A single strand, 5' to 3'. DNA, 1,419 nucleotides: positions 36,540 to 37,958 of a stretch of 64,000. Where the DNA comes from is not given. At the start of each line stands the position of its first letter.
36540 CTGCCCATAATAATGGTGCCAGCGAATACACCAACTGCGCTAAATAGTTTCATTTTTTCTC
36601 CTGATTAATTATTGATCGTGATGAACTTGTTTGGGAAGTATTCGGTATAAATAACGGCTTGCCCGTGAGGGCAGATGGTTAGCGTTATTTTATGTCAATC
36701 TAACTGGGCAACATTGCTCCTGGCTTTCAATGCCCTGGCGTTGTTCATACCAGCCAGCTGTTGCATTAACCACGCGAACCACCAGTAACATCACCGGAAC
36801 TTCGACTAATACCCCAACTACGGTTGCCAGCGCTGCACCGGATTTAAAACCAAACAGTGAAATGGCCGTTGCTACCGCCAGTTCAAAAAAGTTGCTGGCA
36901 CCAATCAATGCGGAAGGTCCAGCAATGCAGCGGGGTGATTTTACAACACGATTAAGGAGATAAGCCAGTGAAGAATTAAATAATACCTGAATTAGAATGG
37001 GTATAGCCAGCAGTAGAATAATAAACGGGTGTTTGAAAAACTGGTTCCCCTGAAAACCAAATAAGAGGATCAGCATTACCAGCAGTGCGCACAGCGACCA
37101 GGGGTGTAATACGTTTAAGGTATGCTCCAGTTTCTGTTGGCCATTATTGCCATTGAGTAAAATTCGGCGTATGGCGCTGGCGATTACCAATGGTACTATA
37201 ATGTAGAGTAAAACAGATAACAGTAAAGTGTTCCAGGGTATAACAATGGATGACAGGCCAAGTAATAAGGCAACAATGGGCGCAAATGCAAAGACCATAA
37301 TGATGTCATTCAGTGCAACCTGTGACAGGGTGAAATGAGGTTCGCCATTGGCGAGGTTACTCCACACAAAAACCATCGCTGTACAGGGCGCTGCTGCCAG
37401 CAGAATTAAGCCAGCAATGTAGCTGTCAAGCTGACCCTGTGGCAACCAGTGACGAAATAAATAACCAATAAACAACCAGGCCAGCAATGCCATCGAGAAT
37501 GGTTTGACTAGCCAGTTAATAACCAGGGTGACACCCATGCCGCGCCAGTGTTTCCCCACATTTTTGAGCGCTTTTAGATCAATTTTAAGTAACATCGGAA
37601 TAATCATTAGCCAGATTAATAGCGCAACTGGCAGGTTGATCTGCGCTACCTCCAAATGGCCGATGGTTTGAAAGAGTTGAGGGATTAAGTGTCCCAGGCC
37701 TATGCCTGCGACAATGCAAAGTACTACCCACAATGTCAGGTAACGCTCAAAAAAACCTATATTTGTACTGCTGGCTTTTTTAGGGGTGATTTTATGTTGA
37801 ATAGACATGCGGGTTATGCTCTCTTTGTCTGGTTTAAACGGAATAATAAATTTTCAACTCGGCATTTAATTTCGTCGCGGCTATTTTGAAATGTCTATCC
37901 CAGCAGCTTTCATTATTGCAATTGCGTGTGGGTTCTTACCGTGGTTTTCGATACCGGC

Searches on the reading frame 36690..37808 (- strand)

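Call 81: search_protein_families(library=pfam, proteins=[window:36690-37808:-], max_evalue=0.00001)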
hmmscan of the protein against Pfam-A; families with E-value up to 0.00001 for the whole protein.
window:36690-37808:- (372 aa): 2 families
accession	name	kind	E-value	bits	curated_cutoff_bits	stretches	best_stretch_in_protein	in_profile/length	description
PF01758.21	SBF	-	1.5e-30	106.7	24.3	1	63-258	2-189/191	Sodium Bile acid symporter family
PF13593.11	SBF_like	-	2.6e-07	30.7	25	1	27-331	2-292/313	SBF-like CPA transporter family (DUF4137)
